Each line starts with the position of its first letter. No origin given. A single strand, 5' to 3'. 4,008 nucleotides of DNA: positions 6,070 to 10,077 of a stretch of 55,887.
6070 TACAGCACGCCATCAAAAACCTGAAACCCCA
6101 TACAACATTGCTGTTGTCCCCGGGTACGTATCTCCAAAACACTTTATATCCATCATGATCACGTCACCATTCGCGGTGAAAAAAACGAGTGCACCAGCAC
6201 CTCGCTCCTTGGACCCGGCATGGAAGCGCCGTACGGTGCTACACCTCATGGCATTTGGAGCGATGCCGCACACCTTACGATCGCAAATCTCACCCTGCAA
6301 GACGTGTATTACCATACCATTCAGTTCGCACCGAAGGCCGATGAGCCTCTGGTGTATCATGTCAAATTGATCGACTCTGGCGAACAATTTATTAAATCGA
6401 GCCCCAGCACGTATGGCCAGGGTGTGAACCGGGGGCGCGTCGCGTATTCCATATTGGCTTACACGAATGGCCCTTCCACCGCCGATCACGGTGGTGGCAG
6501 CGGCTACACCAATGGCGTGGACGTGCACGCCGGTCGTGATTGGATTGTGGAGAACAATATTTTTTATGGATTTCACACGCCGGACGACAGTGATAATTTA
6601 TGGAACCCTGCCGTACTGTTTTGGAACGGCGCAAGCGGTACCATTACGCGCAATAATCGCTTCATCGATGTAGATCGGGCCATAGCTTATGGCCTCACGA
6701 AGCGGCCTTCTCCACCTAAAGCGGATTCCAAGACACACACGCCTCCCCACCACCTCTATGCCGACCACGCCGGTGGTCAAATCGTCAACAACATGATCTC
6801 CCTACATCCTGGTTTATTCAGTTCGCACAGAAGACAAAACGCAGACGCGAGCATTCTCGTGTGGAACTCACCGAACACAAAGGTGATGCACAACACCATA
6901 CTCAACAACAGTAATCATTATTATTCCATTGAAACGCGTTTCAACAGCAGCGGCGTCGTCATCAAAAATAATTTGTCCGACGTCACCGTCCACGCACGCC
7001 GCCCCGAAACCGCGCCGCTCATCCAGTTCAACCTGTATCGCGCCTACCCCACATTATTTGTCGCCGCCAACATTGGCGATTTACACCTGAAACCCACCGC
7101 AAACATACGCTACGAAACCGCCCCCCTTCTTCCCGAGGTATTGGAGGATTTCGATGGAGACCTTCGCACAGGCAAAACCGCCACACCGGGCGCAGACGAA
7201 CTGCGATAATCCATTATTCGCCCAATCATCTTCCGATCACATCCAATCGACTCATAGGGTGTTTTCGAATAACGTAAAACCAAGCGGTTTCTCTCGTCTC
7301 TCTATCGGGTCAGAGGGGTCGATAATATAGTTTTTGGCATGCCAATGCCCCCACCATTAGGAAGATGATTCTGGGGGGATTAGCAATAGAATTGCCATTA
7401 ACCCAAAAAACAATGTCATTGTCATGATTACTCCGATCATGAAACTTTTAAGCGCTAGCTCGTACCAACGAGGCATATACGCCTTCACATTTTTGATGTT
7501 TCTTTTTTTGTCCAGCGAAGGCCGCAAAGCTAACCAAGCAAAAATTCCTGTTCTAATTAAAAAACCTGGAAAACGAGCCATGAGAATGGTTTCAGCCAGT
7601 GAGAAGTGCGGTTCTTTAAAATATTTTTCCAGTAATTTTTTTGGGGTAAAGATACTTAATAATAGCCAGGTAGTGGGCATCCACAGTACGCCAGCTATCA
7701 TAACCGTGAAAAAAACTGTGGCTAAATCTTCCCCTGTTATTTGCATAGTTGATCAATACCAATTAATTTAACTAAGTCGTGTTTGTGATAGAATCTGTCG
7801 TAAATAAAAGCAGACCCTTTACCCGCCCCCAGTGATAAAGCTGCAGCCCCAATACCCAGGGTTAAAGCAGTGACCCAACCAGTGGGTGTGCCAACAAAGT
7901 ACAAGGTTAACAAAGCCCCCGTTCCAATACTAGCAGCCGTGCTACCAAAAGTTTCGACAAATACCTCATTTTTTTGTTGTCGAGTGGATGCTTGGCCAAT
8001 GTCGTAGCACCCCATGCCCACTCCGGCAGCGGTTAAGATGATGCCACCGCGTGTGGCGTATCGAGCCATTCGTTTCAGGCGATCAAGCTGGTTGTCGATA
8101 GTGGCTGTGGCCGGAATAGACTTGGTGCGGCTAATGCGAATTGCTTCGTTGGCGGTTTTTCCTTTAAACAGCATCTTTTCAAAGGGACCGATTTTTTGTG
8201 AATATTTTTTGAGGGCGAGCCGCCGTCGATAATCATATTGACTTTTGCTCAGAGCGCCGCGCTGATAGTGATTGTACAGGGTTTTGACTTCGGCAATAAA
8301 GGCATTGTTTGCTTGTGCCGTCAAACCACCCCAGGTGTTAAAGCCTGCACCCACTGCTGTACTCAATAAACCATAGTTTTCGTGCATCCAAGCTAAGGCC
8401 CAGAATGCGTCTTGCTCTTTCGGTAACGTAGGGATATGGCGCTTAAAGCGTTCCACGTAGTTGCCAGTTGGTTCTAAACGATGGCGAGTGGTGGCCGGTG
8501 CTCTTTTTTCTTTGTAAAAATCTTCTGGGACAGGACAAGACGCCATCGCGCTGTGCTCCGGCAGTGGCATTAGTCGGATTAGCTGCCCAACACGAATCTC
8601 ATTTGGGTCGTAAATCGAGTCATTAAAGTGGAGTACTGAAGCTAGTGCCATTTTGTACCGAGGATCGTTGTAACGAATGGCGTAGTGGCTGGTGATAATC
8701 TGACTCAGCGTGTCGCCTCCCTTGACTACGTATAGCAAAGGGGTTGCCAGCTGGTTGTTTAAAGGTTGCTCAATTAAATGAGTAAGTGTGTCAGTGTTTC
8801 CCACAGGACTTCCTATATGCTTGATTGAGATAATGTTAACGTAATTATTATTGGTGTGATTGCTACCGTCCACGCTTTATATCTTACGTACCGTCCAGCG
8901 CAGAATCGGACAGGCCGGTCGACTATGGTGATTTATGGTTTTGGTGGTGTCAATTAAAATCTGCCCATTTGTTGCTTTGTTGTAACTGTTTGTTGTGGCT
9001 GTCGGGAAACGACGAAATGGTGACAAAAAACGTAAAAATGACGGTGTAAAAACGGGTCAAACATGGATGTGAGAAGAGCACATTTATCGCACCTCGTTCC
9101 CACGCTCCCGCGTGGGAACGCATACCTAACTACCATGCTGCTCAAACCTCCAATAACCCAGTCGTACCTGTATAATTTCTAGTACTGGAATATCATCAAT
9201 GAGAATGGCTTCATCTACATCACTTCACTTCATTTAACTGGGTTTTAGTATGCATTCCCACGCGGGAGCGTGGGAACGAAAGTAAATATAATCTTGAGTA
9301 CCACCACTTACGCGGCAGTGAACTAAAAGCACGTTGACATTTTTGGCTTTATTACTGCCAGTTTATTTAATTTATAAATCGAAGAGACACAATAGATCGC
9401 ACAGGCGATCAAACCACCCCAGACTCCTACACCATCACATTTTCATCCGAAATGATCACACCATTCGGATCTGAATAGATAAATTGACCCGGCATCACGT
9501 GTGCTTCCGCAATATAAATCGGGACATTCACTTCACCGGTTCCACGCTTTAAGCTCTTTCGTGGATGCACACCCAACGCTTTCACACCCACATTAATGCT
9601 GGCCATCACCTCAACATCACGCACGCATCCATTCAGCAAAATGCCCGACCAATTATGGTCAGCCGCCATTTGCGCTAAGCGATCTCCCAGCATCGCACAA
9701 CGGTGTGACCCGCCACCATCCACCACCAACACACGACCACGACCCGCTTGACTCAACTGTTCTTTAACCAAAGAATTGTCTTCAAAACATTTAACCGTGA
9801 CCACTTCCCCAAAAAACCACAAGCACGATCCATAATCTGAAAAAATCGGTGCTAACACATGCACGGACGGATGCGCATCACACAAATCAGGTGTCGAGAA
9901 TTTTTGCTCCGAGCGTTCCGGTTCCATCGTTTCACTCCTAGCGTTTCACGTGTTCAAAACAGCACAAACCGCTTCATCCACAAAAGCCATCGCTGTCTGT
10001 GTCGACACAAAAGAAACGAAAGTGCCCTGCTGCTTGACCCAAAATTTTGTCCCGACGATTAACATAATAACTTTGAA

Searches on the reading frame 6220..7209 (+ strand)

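Call 61: search_protein_families(library=pfam, proteins=[window:6220-7209:+], max_evalue=0.001)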
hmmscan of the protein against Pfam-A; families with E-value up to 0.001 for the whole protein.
window:6220-7209:+ (329 aa): 1 family
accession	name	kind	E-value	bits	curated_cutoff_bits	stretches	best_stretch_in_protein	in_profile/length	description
PF13229.12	Beta_helix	-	0.00011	22.4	25.9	1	185-252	56-109/158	Right handed beta helix region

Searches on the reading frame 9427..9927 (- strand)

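Call 61: search_protein_families(library=pfam, proteins=[window:9427-9927:-], max_evalue=0.001)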
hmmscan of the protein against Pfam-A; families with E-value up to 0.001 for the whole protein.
window:9427-9927:- (166 aa): 1 family
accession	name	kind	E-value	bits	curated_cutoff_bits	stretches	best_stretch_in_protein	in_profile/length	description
PF03737.21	RraA-like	-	1.2e-42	146.2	24.5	1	12-159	1-152/152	Aldolase/RraA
